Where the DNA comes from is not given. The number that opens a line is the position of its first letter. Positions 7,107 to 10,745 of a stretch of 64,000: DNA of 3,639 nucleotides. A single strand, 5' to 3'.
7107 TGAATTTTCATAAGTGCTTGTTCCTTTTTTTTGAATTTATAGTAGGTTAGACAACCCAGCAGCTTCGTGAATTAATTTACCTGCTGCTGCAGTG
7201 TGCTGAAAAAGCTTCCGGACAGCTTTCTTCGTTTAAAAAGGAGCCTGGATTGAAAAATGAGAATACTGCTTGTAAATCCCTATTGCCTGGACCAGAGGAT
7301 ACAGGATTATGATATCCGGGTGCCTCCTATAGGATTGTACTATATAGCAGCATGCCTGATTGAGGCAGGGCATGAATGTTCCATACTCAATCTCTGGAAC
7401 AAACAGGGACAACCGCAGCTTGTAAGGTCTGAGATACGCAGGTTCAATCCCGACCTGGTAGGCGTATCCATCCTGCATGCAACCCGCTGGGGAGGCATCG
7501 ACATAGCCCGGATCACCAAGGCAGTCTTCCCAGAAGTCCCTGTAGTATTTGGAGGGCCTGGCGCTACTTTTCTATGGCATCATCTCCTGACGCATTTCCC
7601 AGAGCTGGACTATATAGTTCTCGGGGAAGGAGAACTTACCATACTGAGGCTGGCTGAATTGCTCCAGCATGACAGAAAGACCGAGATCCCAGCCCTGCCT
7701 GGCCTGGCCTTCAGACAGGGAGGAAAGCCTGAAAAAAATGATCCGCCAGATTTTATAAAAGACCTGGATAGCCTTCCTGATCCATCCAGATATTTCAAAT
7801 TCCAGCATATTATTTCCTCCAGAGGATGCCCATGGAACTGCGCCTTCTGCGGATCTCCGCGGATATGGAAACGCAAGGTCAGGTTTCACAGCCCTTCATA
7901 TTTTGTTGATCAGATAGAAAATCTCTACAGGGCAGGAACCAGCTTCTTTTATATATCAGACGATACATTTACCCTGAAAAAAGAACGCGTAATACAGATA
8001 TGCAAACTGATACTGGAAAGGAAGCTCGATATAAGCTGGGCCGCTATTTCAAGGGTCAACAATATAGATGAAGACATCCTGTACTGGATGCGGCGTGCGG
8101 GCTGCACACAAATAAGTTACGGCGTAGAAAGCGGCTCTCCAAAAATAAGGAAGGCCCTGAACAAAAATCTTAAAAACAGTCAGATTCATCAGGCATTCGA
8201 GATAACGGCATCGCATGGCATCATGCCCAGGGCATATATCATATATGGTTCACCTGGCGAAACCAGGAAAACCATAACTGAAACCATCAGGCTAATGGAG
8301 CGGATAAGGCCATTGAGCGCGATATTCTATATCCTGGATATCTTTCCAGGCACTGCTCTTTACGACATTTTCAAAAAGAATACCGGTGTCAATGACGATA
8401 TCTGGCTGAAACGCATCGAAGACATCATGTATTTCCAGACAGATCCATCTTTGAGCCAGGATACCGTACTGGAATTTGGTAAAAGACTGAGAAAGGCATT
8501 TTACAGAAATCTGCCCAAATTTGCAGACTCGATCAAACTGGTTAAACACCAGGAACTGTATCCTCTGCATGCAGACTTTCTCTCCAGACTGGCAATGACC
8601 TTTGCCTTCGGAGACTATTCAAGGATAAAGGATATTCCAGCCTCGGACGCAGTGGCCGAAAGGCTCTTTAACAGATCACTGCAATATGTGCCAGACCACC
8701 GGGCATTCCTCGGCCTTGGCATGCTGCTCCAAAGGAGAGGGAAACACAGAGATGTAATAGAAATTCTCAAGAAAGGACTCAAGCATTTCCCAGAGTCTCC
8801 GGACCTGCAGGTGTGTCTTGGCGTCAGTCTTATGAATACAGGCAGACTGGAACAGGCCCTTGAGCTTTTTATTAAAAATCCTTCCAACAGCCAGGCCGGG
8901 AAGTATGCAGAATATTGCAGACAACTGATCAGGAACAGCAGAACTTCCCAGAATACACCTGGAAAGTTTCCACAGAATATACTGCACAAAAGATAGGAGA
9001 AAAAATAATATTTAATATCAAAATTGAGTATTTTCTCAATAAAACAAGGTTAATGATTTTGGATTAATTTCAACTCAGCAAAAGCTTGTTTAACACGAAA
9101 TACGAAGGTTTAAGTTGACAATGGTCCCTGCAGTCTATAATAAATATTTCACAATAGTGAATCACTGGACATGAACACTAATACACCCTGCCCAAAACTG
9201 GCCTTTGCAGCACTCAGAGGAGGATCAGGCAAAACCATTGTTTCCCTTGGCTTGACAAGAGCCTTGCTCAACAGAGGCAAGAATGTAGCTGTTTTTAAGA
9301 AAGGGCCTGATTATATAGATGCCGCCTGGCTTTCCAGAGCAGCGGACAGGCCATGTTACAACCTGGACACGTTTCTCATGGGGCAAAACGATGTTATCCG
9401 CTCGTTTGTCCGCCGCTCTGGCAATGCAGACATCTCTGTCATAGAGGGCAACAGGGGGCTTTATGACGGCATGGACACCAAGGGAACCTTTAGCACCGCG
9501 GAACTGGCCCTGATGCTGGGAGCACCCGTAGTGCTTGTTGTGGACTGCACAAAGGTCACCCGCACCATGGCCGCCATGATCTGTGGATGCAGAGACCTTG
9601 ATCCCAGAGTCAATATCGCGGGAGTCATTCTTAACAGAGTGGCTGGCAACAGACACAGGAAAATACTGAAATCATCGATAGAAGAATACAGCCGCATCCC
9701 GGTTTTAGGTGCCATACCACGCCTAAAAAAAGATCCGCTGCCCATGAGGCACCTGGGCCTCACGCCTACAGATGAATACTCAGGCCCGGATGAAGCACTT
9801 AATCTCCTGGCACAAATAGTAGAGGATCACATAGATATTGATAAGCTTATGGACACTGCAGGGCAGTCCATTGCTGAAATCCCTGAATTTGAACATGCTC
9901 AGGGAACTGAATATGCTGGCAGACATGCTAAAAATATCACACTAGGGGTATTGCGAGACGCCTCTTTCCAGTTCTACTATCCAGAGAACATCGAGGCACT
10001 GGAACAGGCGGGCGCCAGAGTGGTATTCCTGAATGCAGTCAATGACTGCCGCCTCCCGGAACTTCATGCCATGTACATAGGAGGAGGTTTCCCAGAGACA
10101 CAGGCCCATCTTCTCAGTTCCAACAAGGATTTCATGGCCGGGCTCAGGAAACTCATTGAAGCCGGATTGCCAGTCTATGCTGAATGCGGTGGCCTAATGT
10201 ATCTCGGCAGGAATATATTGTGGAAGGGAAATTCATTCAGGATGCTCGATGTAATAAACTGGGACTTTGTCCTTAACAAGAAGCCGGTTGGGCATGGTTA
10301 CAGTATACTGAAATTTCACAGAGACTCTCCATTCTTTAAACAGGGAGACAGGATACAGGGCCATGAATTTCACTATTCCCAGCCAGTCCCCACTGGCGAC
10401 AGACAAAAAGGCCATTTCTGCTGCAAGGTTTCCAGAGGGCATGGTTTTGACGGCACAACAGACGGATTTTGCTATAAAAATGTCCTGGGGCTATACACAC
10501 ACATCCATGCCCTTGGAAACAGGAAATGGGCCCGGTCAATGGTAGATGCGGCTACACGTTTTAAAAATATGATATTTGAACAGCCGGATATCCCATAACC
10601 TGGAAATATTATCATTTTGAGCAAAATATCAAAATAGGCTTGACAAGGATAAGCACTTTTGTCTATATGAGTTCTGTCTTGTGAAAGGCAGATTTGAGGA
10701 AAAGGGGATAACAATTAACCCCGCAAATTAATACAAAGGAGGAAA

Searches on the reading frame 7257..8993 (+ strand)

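Call 29: search_protein_families(library=ncbifam, max_evalue=0.00001, proteins=[window:7257-8993:+])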
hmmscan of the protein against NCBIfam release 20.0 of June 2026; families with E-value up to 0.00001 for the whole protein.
window:7257-8993:+ (579 aa): 21 families
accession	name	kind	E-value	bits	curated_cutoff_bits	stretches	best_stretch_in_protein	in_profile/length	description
TIGR02026.1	BchE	equivalog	5.4e-52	177.3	481.35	1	2-412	1-424/497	magnesium-protoporphyrin IX monomethyl ester anaerobic oxidative cyclase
NF050148.1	rSAM_ApyD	equivalog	9e-47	159.8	750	1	3-371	3-392/645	RiPP biosynthesis radical SAM protein ApyD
TIGR04072.2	rSAM_ladder_B12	equivalog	1.4e-44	152.4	360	1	21-403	15-399/443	lipid biosynthesis B12-binding/radical SAM protein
TIGR04479.1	bcpD_PhpK_rSAM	subfamily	3.1e-39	134.7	600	1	21-352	69-411/504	PhpK family radical SAM P-methyltransferase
TIGR04385.1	B12_rSAM_cofa1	equivalog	4.9e-38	131.5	450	1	20-351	16-365/438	B12 lower ligand biosynthesis radical SAM protein BzaD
TIGR03471.1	HpnJ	equivalog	5.4e-36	124.5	577.6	1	80-421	84-438/472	hopanoid biosynthesis associated radical SAM protein HpnJ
TIGR04190.1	B12_SAM_Ta0216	equivalog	2.4e-29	102.4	500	2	24-173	37-188/554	TIGR04190 family B12-binding domain/radical SAM domain protein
TIGR04367.1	HpnR_B12_rSAM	equivalog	2.3e-28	99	650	1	1-330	1-333/490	hopanoid C-3 methylase HpnR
TIGR03975.1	rSAM_ocin_1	subfamily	3.9e-26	91.7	281.85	1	58-353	122-433/606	RiPP maturation radical SAM C-methyltransferase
NF038361.1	rSAM_Sden_1168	equivalog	8.7e-26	90.6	575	1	4-376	67-477/560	Sden_1168 family B12-binding radical SAM P-methyltransferase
TIGR04013.1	B12_SAM_MJ_1487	hypoth_equivalog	1.2e-25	90.2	251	1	86-355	66-338/382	TIGR04013 family B12-binding domain/radical SAM domain-containing protein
TIGR04014.1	B12_SAM_MJ_0865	equivalog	1.1e-23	83.8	360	1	93-374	68-360/434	methyl-coenzyme M reductase glutamine C-methyltransferase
NF033070.1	rSAM_AprD4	equivalog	2.3e-20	72.9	500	1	184-376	198-394/456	AprD4 family radical SAM diol-dehydratase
NF033712.0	B12_rSAM_KedN5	subfamily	7.7e-19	67.3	700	1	35-344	33-364/624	KedN5 family methylcobalamin-dependent radical SAM C-methyltransferase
TIGR04295.1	B12_rSAM_oligo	hypoth_equivalog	4.1e-17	62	400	1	186-308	204-319/422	TIGR04295 family B12-binding domain-containing radical SAM protein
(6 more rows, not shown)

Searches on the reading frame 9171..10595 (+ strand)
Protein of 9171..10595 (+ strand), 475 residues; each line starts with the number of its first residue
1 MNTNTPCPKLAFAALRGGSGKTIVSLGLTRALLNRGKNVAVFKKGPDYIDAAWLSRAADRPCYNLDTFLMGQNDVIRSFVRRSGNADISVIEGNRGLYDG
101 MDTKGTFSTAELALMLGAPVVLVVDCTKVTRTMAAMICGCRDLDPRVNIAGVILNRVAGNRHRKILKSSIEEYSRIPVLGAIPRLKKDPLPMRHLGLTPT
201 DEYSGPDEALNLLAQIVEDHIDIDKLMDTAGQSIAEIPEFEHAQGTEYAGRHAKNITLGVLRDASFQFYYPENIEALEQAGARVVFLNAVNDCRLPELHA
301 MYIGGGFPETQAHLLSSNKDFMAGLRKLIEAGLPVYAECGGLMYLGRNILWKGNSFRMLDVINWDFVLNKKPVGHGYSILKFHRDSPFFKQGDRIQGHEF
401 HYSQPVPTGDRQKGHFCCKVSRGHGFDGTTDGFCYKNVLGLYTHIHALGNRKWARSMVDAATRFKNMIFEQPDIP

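Call 29: search_protein_families(library=ncbifam, max_evalue=0.00001, proteins=[window:9171-10595:+])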
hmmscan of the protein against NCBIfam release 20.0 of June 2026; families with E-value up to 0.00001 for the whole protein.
window:9171-10595:+ (475 aa): 10 families
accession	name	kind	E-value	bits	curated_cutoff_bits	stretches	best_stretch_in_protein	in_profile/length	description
NF002204.1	PRK01077.1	equivalog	2.2e-127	425.5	254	1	8-446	2-419/420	cobyrinic acid a,c-diamide synthase CobB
TIGR00379.1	cobB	subfamily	1.1e-126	423.4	261.4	1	13-461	5-447/449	cobyrinic/hydrogenobyrinic acid a,c-diamide synthase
NF033195.1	F430_CfbB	exception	9.6e-125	416.9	560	1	12-458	4-450/451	Ni-sirohydrochlorin a,c-diamide synthase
NF053748.1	bifunc_CobBC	exception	1.2e-97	328.2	950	1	8-466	2-448/797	bifunctional hydrogenobyrinic acid a,c-diamide synthase/histidinol phosphate aminotransferase CobBC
NF010471.0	PRK13896.1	equivalog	1.7e-70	238.2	693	1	12-447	6-421/433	cobyrinic acid a,c-diamide synthase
NF001989.1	PRK00784.1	equivalog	2.1e-11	43.2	273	0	73-190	111-230/480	cobyric acid synthase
NF004921.0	PRK06278.1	equivalog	1.6e-09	37.2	354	1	14-232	246-460/482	cobyrinic acid a,c-diamide synthase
TIGR00313.1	cobQ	equivalog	5.3e-09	35.4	309.9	0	83-188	120-227/477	cobyric acid synthase CobQ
TIGR03800.1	PLP_synth_Pdx2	equivalog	2.2e-07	31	105.55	1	266-360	7-99/184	pyridoxal 5'-phosphate synthase glutaminase subunit PdxT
NF052463.1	L2IsogltmlsynGatDStaph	equivalog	3.5e-07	30.3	450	1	284-471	37-215/237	lipid II isoglutaminyl synthase subunit GatD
